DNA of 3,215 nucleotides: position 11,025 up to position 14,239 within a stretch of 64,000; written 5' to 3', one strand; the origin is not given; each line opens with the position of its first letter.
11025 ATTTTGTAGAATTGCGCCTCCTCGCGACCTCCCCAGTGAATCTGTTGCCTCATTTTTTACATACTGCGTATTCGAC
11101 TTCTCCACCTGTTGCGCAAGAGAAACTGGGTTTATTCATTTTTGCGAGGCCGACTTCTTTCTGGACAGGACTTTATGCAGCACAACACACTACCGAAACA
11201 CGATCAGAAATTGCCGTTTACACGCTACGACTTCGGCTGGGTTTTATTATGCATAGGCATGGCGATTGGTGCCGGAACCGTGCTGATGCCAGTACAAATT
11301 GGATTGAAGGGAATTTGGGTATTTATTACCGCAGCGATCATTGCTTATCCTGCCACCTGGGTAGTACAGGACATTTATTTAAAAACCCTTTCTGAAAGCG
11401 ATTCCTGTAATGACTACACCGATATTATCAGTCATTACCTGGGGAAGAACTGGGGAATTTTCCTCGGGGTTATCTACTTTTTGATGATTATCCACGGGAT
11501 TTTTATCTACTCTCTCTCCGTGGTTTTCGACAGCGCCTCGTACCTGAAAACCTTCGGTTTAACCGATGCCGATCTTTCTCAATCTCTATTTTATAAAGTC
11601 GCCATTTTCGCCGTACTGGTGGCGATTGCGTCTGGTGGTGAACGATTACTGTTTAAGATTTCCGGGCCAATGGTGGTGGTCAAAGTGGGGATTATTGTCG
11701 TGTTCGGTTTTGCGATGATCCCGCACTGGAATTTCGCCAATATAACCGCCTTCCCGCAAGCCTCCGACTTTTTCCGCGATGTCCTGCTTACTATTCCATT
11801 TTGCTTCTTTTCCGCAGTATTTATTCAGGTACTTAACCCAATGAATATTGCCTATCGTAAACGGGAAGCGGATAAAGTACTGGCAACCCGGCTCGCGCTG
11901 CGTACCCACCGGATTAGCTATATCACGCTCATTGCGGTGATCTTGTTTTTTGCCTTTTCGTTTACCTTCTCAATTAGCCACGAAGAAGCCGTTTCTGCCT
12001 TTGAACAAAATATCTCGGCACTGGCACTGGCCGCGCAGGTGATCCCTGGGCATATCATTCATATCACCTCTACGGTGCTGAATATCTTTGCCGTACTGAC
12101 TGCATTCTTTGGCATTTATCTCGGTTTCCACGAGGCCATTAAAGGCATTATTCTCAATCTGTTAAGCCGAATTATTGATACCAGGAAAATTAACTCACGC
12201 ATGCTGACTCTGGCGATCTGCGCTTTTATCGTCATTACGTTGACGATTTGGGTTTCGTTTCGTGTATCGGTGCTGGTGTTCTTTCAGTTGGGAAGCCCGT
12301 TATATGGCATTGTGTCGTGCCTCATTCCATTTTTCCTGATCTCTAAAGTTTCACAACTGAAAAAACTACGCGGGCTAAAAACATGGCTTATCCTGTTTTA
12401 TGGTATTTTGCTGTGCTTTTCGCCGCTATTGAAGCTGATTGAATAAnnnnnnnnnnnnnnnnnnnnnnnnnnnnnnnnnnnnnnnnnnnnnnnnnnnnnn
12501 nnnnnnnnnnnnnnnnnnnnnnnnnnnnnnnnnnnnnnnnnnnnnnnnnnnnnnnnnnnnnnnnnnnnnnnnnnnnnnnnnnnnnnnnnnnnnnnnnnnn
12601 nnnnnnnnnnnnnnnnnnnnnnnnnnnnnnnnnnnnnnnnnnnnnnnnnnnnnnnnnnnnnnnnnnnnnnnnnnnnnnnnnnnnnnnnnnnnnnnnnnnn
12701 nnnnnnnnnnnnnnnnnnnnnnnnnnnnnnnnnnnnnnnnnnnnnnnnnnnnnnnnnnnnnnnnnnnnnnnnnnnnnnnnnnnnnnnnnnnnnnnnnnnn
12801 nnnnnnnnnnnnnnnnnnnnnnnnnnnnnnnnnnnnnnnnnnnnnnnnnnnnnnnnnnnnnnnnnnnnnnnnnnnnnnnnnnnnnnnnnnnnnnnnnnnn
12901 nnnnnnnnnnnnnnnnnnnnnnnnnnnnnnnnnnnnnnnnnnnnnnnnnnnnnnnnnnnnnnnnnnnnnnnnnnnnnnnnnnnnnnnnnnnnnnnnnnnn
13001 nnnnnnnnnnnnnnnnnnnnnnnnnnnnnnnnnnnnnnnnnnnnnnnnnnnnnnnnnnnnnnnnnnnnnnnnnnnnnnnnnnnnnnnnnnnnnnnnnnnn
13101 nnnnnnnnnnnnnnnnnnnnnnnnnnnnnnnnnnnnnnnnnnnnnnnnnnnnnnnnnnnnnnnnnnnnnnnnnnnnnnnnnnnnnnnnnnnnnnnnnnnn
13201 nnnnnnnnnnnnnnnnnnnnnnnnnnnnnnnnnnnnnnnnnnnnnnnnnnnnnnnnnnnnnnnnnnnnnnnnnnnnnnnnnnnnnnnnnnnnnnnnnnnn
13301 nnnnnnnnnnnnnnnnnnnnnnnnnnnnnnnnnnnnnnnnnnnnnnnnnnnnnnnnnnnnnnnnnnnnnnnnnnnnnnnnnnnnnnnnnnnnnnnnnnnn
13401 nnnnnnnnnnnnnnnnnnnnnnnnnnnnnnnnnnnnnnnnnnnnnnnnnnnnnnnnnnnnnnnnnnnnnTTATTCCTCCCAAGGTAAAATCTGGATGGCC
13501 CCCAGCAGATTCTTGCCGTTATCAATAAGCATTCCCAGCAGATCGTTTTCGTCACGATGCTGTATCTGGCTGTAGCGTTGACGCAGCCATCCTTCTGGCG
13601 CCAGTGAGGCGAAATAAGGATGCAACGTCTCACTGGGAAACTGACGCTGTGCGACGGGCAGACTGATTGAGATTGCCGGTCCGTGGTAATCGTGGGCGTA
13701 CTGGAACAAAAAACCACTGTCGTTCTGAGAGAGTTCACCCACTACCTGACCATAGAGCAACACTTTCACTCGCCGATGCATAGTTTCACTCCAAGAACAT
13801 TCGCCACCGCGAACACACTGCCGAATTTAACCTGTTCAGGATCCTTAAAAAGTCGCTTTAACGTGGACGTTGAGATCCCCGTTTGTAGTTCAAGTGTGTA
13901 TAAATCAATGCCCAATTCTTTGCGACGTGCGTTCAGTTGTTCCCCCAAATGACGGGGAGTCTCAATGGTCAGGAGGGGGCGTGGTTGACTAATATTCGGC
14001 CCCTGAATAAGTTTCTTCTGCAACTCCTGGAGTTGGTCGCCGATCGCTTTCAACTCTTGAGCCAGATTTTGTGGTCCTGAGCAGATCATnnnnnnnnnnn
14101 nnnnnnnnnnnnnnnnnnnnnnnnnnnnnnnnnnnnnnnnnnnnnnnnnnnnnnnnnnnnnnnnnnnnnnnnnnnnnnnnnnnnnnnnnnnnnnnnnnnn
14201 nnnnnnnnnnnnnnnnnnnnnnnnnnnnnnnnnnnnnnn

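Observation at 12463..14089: Tripartite split-HipA toxin-antitoxin operon (hipB–hipS–hipT) between yhjV and dppF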

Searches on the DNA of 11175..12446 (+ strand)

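Call 29: search_dna_similar(query=window:11175-12446:+, collection=ecoli_genomes, mode=near, max_rows=12, rows=spread)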
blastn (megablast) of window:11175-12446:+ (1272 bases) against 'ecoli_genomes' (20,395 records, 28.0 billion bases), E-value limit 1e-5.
Records with a match: 5420; places in all: 5424; records where one place covers at least 80% of the query: 5410.
Genomes with a match: 5420 of 5426; with a place that covers at least 80% of the query: 5410. Places per genome that has any: lowest 1, median 1, highest 2. On chromosomes: 5424 places; on plasmids: 0.
Best place of each record, by identity: >=99% 21; 95-99% 5394; 90-95% 5.
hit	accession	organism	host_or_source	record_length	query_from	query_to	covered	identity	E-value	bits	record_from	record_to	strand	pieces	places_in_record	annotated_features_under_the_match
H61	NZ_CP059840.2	Escherichia coli strain E2348/69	Homo sapiens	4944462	1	1272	100%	100.0%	0e+0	2350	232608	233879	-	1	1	yhjV: SLC5/6 family protein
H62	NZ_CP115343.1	Escherichia coli strain CUVET21-H2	dog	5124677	1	1272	100%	97.6%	0e+0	2178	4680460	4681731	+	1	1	yhjV: aromatic amino acid transport family protein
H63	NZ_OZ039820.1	Escherichia coli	-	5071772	1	1272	100%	97.2%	0e+0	2156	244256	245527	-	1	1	yhjV: aromatic amino acid transport family protein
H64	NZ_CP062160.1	Escherichia coli strain 20R2R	culture mutant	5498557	1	1272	100%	96.7%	0e+0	2117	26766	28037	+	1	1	yhjV: aromatic amino acid transport family protein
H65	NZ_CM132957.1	Escherichia coli strain 405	Homo sapiens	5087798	1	1272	100%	96.7%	0e+0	2117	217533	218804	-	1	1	yhjV: SLC5/6 family protein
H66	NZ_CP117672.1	Escherichia coli strain KW21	water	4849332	1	1272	100%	96.5%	0e+0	2106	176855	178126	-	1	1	yhjV: aromatic amino acid transport family protein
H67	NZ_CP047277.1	Escherichia coli strain N18-04097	Homo sapiens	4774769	1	1272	100%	96.5%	0e+0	2100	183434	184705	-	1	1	yhjV: aromatic amino acid transport family protein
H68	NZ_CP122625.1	Escherichia coli strain ETEC4089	Sus scrofa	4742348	1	1272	100%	96.5%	0e+0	2100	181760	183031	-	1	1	yhjV: aromatic amino acid transport family protein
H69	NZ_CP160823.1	Escherichia coli strain MG-phbCAB-3-5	missing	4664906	1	1272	100%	96.5%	0e+0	2100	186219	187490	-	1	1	yhjV: aromatic amino acid transport family protein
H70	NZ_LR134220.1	Escherichia coli strain NCTC11121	missing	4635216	1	1272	100%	96.5%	0e+0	2100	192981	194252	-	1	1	yhjV: aromatic amino acid transport family protein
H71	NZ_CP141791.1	Escherichia coli strain BHD6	duck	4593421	1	1272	100%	96.4%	0e+0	2095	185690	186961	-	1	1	yhjV: aromatic amino acid transport family protein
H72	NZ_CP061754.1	Escherichia coli O18ac:H14 strain 873.10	Bos taurus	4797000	981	1272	23%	92.1%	2e-111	412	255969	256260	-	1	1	transporter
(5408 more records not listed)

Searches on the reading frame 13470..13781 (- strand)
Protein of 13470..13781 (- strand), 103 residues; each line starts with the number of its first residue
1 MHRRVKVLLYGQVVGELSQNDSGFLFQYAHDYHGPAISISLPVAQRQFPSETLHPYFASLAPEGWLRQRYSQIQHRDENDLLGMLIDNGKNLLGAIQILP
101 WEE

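Call 4: search_solved_structures(query=window:13473-13781:-, show_alignments=2)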
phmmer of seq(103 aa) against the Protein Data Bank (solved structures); distinct sequences matched with E-value up to 0.001: 4.
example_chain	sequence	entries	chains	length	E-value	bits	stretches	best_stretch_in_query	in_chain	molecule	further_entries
7ab3_B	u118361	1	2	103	2.5e-68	230.3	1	1-103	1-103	Couple_hipA domain-containing protein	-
7ab4_B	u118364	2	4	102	1.4e-67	227.8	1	2-103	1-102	Couple_hipA domain-containing protein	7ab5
7czo_A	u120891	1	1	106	2.9e-28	101.5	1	3-99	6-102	Uncharacterized protein HI_0666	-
7vkb_B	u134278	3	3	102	3.9e-11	46.4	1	7-98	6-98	HipA (Persistence to inhibition of murein or DNA biosynthesis) | HipS(Lp)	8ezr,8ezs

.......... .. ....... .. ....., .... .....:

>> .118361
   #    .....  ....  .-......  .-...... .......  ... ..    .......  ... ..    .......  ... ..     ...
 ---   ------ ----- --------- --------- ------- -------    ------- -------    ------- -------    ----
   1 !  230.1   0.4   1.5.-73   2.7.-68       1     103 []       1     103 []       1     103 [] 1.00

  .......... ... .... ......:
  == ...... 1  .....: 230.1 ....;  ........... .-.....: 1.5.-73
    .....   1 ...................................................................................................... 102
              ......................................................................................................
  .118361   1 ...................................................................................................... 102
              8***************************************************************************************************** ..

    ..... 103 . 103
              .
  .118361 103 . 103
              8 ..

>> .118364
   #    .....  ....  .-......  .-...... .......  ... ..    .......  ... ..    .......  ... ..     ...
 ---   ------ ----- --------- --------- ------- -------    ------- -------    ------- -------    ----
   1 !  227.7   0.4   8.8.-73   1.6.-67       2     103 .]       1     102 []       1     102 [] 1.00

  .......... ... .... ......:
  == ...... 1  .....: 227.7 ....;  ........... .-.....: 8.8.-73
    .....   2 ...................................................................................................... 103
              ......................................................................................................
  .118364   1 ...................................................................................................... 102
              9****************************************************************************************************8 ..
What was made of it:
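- Closest known: HipBST of Haemophilus influenzae Rd. Same: HipS is homologous at E=2.9e-28 (call 4).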

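Call 15: search_protein_families(proteins=[window:13470-13781:-], library=ncbifam)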
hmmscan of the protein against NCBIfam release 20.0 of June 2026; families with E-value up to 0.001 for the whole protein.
window:13470-13781:- (103 aa): 1 family
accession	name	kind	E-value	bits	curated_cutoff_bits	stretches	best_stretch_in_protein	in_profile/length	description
TIGR03071.1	couple_hipA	domain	1.4e-17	63.7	27.8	1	6-99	3-101/101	HipA N-terminal domain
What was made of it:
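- On HipBST tripartite TA system (HipT kinases, Hip clade III): TIGR03071 couple_hipA scores 63.7 bits against a cut-off of 27.8 (call 15).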

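Call 36: search_protein_families(proteins=[window:13470-13781:-], library=padloc)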
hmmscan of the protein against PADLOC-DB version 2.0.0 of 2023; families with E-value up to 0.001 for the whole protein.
window:13470-13781:- (103 aa): 0 families

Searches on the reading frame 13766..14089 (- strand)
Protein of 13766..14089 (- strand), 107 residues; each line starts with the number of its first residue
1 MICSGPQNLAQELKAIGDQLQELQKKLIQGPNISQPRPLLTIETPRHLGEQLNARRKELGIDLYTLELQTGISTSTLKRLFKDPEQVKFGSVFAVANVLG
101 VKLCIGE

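Call 5: search_solved_structures(query=window:13769-14089:-, show_alignments=2)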
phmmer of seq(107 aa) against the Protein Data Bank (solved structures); distinct sequences matched with E-value up to 0.001: 2.
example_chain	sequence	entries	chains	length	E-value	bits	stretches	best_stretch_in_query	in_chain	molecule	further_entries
7ab3_A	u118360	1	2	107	8.7e-67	225.3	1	1-107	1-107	Predicted transcriptional regulator, XRE family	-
7ab4_A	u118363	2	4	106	4.4e-66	223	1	2-107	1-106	Predicted transcriptional regulator, XRE family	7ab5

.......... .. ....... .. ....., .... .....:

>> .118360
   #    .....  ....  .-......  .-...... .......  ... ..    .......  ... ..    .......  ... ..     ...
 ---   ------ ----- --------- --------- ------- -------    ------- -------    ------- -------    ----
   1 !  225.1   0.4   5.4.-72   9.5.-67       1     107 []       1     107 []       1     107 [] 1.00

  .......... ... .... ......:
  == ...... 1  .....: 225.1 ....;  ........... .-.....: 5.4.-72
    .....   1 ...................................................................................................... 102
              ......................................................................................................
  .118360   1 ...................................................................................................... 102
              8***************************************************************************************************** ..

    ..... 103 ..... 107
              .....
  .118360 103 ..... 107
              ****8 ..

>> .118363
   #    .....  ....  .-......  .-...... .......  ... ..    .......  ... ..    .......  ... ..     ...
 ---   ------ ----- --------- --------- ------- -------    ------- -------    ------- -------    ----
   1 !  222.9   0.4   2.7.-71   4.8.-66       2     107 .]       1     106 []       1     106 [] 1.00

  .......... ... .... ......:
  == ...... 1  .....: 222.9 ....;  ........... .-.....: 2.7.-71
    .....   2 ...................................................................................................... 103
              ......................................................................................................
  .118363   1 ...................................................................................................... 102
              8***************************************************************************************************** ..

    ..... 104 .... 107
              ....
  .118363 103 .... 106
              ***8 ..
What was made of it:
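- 13766..14089 (-): hipB: 107-aa XRE/HTH transcriptional repressor, first gene of the operon. It is identical to PDB 7AB3 chain A (call 5).
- On HipBST tripartite TA system (HipT kinases, Hip clade III): PDB names the identical chain 'Predicted transcriptional regulator, XRE family' (call 5).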

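Call 15: search_protein_families(proteins=[window:13766-14089:-], library=ncbifam)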
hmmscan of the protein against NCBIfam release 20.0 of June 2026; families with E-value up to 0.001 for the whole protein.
window:13766-14089:- (107 aa): 1 family
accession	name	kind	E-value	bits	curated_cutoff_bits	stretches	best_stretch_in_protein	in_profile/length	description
TIGR03070.1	couple_hipB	subfamily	3.9e-07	29.9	71.65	1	47-103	2-58/58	type II toxin-antitoxin system Y4mF family antitoxin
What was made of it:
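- Tried and rejected: The TIGR03070 couple_hipB hit was below its cut-off (call 15).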

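Call 28: profile_search(protein=window:13766-14089:-)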
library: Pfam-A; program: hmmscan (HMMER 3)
A. the first sequence (107 residues): domains with independent E <= 10: 4; with E <= 0.001: 2
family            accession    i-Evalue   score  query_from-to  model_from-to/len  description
HTH_3             PF01381.28    2.2e-05    24.9      54-103         3-52/55  Helix-turn-helix
HTH_26            PF13443.12    0.00027    21.6      53-102         3-53/63  Cro/C1-type HTH DNA-binding domain
HTH_25            PF13413.12      0.047    13.9      51-80          1-30/62  Helix-turn-helix domain
HTH_31            PF13560.12       0.24    12.2      47-101         1-56/64  Helix-turn-helix domain
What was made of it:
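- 13766..14089 (-): It matches Pfam HTH_3 at residues 54-103, E=2.2e-5 (call 28).
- On HipBST tripartite TA system (HipT kinases, Hip clade III): Pfam HTH_3 matches at E=2.2e-5 and HTH_26 at E=2.7e-4, over residues 53-103 (call 28).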

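Call 36: search_protein_families(proteins=[window:13766-14089:-], library=padloc)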
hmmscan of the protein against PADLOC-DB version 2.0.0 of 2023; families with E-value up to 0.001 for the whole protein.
window:13766-14089:- (107 aa): 0 families
